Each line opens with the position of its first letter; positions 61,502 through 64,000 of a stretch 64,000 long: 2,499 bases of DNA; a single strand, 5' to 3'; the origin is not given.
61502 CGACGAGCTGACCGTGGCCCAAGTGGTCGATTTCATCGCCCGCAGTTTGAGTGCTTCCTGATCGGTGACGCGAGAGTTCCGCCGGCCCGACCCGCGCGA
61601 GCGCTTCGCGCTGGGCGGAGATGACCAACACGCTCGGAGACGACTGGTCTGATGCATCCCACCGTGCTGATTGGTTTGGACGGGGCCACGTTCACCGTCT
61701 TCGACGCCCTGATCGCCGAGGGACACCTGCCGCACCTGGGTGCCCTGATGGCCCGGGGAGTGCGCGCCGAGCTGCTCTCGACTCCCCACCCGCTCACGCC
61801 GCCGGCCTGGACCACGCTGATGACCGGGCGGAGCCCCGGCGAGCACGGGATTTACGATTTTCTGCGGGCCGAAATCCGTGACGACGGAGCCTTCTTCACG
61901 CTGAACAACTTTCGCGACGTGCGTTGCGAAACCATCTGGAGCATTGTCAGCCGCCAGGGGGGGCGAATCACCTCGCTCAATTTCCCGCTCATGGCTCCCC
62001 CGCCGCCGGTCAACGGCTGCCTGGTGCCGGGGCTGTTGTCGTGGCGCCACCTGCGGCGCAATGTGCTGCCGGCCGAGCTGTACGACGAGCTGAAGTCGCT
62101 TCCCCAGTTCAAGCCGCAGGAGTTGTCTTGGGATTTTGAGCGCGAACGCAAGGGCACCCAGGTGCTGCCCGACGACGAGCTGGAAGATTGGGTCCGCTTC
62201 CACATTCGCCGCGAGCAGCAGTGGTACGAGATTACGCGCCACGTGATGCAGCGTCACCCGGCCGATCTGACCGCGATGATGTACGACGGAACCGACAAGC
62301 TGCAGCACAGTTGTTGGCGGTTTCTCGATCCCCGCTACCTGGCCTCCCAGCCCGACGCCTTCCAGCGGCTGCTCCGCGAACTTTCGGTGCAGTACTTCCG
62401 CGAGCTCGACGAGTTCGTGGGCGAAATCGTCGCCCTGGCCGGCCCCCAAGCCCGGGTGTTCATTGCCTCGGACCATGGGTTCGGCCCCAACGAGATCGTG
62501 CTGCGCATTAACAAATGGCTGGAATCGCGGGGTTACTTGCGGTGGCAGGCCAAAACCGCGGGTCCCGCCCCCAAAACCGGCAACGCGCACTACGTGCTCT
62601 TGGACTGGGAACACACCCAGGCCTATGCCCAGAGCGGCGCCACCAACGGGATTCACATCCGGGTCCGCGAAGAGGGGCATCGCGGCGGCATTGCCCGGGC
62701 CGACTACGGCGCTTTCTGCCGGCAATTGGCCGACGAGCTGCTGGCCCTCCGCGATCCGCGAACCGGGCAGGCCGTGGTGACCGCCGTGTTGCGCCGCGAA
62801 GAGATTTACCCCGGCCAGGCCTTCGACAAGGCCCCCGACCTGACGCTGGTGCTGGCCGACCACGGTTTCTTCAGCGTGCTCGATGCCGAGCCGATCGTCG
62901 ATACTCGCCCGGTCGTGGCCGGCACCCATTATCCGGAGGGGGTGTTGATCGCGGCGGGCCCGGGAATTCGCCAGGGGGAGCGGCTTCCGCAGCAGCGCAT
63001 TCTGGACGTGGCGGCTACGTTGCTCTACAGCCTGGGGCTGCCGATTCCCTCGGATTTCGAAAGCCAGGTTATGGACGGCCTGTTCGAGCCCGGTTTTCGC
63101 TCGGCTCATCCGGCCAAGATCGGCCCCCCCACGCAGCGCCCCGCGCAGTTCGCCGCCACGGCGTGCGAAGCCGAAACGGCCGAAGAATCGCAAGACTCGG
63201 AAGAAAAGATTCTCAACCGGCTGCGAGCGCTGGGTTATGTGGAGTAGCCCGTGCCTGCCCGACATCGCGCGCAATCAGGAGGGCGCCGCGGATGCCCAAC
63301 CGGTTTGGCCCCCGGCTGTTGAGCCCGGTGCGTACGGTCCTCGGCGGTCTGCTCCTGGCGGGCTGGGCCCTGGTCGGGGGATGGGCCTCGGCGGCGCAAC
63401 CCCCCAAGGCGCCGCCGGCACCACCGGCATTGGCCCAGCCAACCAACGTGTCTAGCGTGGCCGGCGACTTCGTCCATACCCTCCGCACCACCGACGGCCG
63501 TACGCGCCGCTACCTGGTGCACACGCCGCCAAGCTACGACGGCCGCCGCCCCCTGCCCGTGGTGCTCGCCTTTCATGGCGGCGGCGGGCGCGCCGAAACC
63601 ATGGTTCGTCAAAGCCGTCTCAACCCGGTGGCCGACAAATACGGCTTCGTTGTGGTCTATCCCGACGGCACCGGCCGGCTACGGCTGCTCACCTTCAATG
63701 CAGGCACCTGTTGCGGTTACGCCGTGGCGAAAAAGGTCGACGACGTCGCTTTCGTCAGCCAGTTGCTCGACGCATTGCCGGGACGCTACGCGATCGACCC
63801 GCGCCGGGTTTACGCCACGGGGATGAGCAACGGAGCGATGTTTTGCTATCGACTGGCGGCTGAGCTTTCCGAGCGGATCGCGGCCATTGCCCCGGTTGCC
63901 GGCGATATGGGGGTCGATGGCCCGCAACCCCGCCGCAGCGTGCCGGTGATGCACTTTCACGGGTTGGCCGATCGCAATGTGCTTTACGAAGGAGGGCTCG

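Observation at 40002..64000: Uncharacterised-looking Pfa/Hgl-like PKS cluster with twin phosphodiesterase-family enzymes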

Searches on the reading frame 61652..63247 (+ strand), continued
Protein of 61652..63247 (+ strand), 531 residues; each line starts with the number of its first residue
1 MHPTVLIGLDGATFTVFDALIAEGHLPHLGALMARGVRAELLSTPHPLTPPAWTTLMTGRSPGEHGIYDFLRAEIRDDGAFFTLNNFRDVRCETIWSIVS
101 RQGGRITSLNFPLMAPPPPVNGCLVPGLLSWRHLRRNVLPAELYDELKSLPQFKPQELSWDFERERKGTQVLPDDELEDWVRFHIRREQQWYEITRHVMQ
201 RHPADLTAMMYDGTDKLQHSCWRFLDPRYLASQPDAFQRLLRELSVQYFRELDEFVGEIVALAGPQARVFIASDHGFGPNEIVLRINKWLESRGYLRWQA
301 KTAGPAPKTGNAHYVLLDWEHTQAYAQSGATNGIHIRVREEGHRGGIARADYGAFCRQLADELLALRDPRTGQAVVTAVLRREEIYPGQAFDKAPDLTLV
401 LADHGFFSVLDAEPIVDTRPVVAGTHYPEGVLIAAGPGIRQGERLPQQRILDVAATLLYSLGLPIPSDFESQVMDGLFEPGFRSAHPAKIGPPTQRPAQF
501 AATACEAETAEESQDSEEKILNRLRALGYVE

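Call 69: predict_structure(alignment_id=A3)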
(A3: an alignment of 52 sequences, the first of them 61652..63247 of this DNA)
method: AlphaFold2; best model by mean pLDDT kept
length: 531 residues; sequences in the alignment: 52
mean_pLDDT: 88.6   pTM: 0.88
mean pLDDT of the five models: 88.6, 87.4, 86.3, 86.2, 85.8
residues with pLDDT >= 90: 376; 70-90: 93; 50-70: 33; < 50: 29
segments of 3 or more residues with pLDDT < 50: 303-312, 503-512, 526-531
pLDDT, mean of each block of 10 residues (from residue 1): 97 98 98 98 88 96 91 71 84 95 97 89 90 91 96 86 66 90 94 97 97 93 95 96 98 98 98 96 94 92 46 67 88 90 85 97 97 96 89 90 90 91 94 98 97 98 97 97 97 85 45 52 44 35
secondary structure, 60 per line:
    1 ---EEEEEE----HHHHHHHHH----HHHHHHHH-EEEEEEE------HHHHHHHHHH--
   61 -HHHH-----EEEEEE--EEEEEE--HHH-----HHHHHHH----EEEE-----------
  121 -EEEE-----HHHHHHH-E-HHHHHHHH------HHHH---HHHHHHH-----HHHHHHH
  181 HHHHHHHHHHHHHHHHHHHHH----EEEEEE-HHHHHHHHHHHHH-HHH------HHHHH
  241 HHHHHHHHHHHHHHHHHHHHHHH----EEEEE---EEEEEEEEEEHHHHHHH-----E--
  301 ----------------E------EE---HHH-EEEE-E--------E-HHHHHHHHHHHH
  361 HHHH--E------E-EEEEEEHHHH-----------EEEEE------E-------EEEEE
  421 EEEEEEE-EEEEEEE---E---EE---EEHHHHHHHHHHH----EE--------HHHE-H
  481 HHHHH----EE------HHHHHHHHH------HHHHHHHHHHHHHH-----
elements in order: E4-9 H14-22 H27-34 E36-42 H49-58 H62-65 E71-76 E79-84 H95-101 E106-109 E122-125 H131-137 H141-148 H155-158 H162-168 H174-201 E206-211 H213-225 H236-263 E268-272 E276-285 H286-292 E333-336 H349-364 E376-381 H382-385 E397-401 E416-427 E429-435 H450-460 H480-485 H498-506 H513-526

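Call 71: fold_search(model_id=the predicted structure, library=pdb)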
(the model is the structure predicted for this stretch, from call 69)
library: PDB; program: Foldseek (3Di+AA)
matches with E <= 10: 608; with E <= 0.001: 400
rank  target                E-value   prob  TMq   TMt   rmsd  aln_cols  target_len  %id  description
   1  2gsn_A                9.9e-18  1.00  0.50  0.67   7.9       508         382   16  Structure of Xac Nucleotide Pyrophosphatase/Phosphodiesterase (released 2006-08-01)
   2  7n1s_B                1.8e-17  1.00  0.51  0.68   6.6       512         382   16  Crystal Structure Analysis of Xac Nucleotide Pyrophosphatase/Phosphodiesterase (released 2022-06-01)
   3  7mw8_F                3.3e-17  1.00  0.48  0.65   8.2       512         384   16  Crystal Structure Analysis of Xac Nucleotide Pyrophosphatase/Phosphodiesterase (released 2022-05-18)
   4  7mw8_A                7.5e-17  1.00  0.51  0.68   6.8       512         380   16  Crystal Structure Analysis of Xac Nucleotide Pyrophosphatase/Phosphodiesterase (released 2022-05-18)
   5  7n1s_A                1.5e-16  1.00  0.49  0.66   6.7       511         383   17  Crystal Structure Analysis of Xac Nucleotide Pyrophosphatase/Phosphodiesterase (released 2022-06-01)
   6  7mw8_B                1.8e-16  1.00  0.49  0.66   8.3       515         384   16  Crystal Structure Analysis of Xac Nucleotide Pyrophosphatase/Phosphodiesterase (released 2022-05-18)
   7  5egh_B                2.8e-16  1.00  0.51  0.67   6.6       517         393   14  Structure of ENPP6, a choline-specific glycerophosphodiester-phosphodiesterase in complex with phosphocholine (released 2016-03-09)
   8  7mw8_C                3.6e-16  1.00  0.50  0.67   6.7       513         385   16  Crystal Structure Analysis of Xac Nucleotide Pyrophosphatase/Phosphodiesterase (released 2022-05-18)
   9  7mw8_D                4.3e-16  1.00  0.49  0.66   7.3       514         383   16  Crystal Structure Analysis of Xac Nucleotide Pyrophosphatase/Phosphodiesterase (released 2022-05-18)
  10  4b56_B                4.8e-16  1.00  0.51  0.38   7.4       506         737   14  Structure of ectonucleotide pyrophosphatase-phosphodiesterase-1 (NPP1) (released 2012-09-19)
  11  6ael_A                5.4e-16  1.00  0.50  0.38   7.0       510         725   14  Crystal structure of ENPP1 in complex with 3'3'-cGAMP (released 2019-03-06)
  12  5ege_A                8.8e-16  1.00  0.50  0.65   6.6       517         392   15  Structure of ENPP6, a choline-specific glycerophosphodiester-phosphodiesterase (released 2016-03-09)
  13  6c01_A                1.3e-15  1.00  0.51  0.34   6.8       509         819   12  Human ectonucleotide pyrophosphatase / phosphodiesterase 3 (ENPP3, NPP3, CD203c) (released 2018-05-02)
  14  5gz5_A                1.7e-15  1.00  0.49  0.35   7.7       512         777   13  Crystal structure of snake venom phosphodiesterase (PDE) from Taiwan cobra (Naja atra atra) in complex with AMP (released 2017-09-27)
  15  4b56_A                1.8e-15  1.00  0.52  0.35   7.3       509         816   14  Structure of ectonucleotide pyrophosphatase-phosphodiesterase-1 (NPP1) (released 2012-09-19)
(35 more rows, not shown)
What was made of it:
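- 61652..63247 (+): NPP2, the second cytoplasmic NPP-type phosphodiesterase. AF2 pLDDT 88.6; Foldseek top hits are Xac NPP, ENPP6, ENPP1/3, autotaxin and PhnA (calls 69, 71).
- On NPP (PF01663) phosphodiesterases: Foldseek top hits are 2gsn, 5egh and 4b56, with E about 1e-17 and TMt about 0.67 (calls 69, 71).
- The structural neighbours ENPP6 and autotaxin act on lipid head groups (call 71).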

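Call 82: search_protein_families(library=ncbifam, proteins=[L086:12661-13602:+, L085:19249-20337:+, L085:14300-15496:+], max_evalue=0.00001)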
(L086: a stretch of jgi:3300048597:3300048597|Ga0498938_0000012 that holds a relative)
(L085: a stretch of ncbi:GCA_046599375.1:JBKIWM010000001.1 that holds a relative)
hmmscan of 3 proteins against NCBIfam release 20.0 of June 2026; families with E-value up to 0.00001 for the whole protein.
L086:12661-13602:+ (313 aa): 19 families
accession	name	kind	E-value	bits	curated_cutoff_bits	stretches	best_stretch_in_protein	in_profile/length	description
TIGR02917.1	PEP_TPR_lipo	equivalog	1.7e-28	99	312.2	2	120-223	128-231/899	XrtA/PEP-CTERM system TPR-repeat protein PrsT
NF040959.1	MamA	equivalog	1.2e-26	93.4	200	2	88-215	76-203/204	magnetosome protein MamA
TIGR02521.1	type_IV_pilW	equivalog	8.9e-20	71.2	154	1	150-295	30-177/234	type IV pilus biogenesis/stability protein PilW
NF033920.0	C39_PA2778_fam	equivalog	7.9e-17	61.5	150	1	99-182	172-255/255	PA2778 family cysteine peptidase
NF033762.1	social_mot_Tgl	equivalog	2.9e-16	59.6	225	2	95-171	43-120/252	social motility TPR repeat lipoprotein Tgl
TIGR02552.1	LcrH_SycD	equivalog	3.1e-14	52.9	104.8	0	89-185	24-120/136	SycD/LcrH family type III secretion system chaperone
NF033758.1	gliding_GltE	equivalog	1.2e-13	50.8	225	1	52-172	225-346/411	adventurous gliding motility TPR repeat lipoprotein GltE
NF008757.0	PRK11788.1-5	equivalog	2.3e-11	43.5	363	0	21-161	186-326/388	lipopolysaccharide assembly protein LapB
TIGR02795.1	tol_pal_ybgF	equivalog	6.6e-11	42.8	90.1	1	95-173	14-98/119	tol-pal system protein YbgF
TIGR03939.1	PGA_TPR_OMP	equivalog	1.5e-10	39.9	366.65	1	63-171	100-208/800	poly-beta-1,6 N-acetyl-D-glucosamine export porin PgaA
NF052415.1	T3SS_chap_SctY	equivalog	1e-08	35.7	70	1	61-144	18-104/106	type III secretion apparatus assembly chaperone SctY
TIGR00990.1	3a0801s09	subfamily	2.4e-08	33.1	757.25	0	165-297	345-477/615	mitochondrial import receptor subunit TOM70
TIGR04510.1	mod_pep_cyc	subfamily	4.5e-08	32.1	400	1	63-215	412-566/814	putative peptide modification system cyclase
NF040561.1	PrimPol_Msp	equivalog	6.3e-08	31.6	200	0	116-170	24-78/515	CRISPR-associated primase-polymerase type A1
NF008520.0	PRK11447.1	equivalog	1.1e-07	30.1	858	0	79-151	267-337/1157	cellulose synthase complex outer membrane protein BcsC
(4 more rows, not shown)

L085:19249-20337:+ (362 aa): 3 families
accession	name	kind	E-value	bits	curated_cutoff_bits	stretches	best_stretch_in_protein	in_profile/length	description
NF050058.1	e_dPHAscl_type1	hypoth_equivalog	9.7e-52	176.1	150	1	73-336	6-276/276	extracellular catalytic domain type 1 short-chain-length polyhydroxyalkanoate depolymerase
TIGR01840.1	esterase_phb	subfamily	2.3e-15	56.7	107.85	1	79-211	3-128/213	PHB depolymerase family esterase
NF050059.1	e_dPHAscl_type2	hypoth_equivalog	6.4e-06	25.7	280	0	173-211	4-42/305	extracellular catalytic domain type 2 short-chain-length polyhydroxyalkanoate depolymerase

L085:14300-15496:+ (398 aa): 7 families
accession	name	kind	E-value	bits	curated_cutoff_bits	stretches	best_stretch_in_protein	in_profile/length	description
NF052585.1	SucGlutTfsCaiB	equivalog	3.9e-64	216.7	750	1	3-381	5-388/394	succinate--glutarate CoA-transferase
NF003809.0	PRK05398.1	subfamily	8.3e-64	215.7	442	2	4-223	3-218/416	formyl-CoA transferase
NF041294.1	Scnl_mescCoAtase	equivalog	7.5e-62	209.6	700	1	4-377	2-379/381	succinyl-CoA:mesaconate CoA-transferase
TIGR03253.1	oxalate_frc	equivalog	2.4e-61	207.7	504.2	2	4-222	2-216/416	formyl-CoA transferase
NF008511.0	PRK11430.1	equivalog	4.1e-60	203.9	522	1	9-340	13-341/381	CoA:oxalate CoA-transferase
NF002914.1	PRK03525.1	equivalog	8.3e-31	107.3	413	1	6-397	10-396/400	L-carnitine CoA-transferase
TIGR04253.1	mesacon_CoA_iso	equivalog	1.4e-18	67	725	1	7-397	4-399/403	2-methylfumaryl-CoA isomerase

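Call 83: search_protein_families(library=ncbifam, proteins=[L086:11596-12600:+], max_evalue=0.00001)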
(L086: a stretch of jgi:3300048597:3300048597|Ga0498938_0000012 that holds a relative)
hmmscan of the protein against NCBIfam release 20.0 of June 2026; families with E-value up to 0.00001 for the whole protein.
L086:11596-12600:+ (334 aa): 3 families
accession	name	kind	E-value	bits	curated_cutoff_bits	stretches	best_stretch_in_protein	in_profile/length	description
NF050058.1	e_dPHAscl_type1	hypoth_equivalog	5e-51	173.8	150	1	65-326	6-276/276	extracellular catalytic domain type 1 short-chain-length polyhydroxyalkanoate depolymerase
TIGR01840.1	esterase_phb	subfamily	1e-18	67.7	107.85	1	70-199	2-128/213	PHB depolymerase family esterase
NF050057.1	e_dPHAmcl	equivalog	9.9e-09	34.8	270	1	64-195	28-167/252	extracellular medium-chain-length polyhydroxyalkanoate depolymerase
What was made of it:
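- The esterase passes the NF050058 cut-off (calls 82, 83).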

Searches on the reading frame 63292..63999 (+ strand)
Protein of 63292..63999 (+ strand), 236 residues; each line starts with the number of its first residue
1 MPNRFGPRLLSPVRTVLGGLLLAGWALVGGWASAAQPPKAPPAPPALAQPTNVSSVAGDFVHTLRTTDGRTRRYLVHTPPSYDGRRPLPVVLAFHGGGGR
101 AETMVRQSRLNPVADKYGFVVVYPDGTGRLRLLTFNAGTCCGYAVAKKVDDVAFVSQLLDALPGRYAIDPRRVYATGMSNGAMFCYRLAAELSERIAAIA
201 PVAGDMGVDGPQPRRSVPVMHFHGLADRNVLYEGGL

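Call 53: search_protein_families(library=pfam, proteins=[window:63292-63999:+], max_evalue=0.001)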
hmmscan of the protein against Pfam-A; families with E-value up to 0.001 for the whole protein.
window:63292-63999:+ (236 aa): 3 families
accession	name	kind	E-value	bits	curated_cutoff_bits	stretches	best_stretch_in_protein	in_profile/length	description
PF10503.15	Esterase_PHB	-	2.7e-10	40.3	23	1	76-200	5-126/219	Esterase PHB depolymerase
PF00326.27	Peptidase_S9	-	0.0003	20.8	22.6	0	117-204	13-97/213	Prolyl oligopeptidase family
PF02129.25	Peptidase_S15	-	0.00094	19.4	23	0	79-204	12-128/262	X-Pro dipeptidyl-peptidase (S15 family)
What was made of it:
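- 63292..64000 (+): Secreted PHA-depolymerase-type esterase, truncated by the window end. PF10503 (call 53).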

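Call 83: search_protein_families(library=ncbifam, proteins=[window:63292-63999:+], max_evalue=0.00001)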
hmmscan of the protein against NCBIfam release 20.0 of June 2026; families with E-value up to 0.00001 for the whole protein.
window:63292-63999:+ (236 aa): 2 families
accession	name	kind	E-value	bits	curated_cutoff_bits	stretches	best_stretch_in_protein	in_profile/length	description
NF050058.1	e_dPHAscl_type1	hypoth_equivalog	3.2e-39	135.1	150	1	68-204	4-137/276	extracellular catalytic domain type 1 short-chain-length polyhydroxyalkanoate depolymerase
TIGR01840.1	esterase_phb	subfamily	2.4e-19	69.7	107.85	1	76-205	3-129/213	PHB depolymerase family esterase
